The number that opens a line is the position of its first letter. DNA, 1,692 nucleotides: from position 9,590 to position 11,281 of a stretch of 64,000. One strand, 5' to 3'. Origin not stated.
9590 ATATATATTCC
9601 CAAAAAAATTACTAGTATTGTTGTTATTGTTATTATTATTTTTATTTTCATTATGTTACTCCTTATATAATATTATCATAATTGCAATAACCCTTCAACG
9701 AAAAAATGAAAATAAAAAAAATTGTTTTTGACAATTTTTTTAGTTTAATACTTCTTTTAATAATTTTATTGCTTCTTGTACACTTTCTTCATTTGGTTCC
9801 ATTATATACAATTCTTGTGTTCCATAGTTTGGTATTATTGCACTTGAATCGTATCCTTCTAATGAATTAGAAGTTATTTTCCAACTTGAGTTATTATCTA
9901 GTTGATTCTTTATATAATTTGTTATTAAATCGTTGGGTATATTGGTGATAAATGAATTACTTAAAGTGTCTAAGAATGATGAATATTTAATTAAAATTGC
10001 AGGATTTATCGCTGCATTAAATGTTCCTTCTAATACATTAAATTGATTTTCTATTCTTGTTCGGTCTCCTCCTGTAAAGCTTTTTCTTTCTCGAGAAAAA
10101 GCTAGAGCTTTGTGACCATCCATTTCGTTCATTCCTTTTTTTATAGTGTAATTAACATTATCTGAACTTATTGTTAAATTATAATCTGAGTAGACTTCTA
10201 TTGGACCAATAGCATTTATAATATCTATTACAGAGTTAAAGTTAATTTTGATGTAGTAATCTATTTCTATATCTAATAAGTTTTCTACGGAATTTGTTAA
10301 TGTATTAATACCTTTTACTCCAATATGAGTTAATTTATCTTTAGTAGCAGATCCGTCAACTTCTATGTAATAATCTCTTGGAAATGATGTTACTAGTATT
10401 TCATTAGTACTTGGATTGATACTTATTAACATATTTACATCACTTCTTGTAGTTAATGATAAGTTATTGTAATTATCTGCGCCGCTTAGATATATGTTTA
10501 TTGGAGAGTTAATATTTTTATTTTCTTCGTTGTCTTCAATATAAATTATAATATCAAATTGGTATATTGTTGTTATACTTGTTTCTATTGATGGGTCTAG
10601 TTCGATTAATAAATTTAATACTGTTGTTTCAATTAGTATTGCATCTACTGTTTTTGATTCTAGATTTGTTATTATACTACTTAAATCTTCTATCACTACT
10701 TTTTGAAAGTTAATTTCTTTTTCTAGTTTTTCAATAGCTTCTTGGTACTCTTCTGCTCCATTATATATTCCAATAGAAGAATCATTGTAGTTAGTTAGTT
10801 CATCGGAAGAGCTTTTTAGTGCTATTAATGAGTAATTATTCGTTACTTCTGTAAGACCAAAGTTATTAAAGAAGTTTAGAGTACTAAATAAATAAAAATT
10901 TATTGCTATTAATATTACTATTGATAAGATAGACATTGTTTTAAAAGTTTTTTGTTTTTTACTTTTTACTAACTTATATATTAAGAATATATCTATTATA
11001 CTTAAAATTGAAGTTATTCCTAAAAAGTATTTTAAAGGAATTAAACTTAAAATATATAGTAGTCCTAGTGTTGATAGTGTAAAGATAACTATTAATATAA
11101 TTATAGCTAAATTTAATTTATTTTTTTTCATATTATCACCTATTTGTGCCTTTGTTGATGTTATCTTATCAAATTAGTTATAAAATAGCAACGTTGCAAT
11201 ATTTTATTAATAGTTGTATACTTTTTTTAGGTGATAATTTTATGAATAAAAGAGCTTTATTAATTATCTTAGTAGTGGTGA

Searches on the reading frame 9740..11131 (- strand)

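Call 80: search_protein_families(library=pfam, proteins=[window:9740-11131:-], max_evalue=0.00001)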
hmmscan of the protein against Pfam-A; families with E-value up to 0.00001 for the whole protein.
window:9740-11131:- (463 aa): 1 family
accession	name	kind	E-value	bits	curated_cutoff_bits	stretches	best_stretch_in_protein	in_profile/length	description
PF03816.19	LytR_cpsA_psr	-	2.9e-34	118.8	24.6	1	229-372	1-146/150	LytR_cpsA_psr family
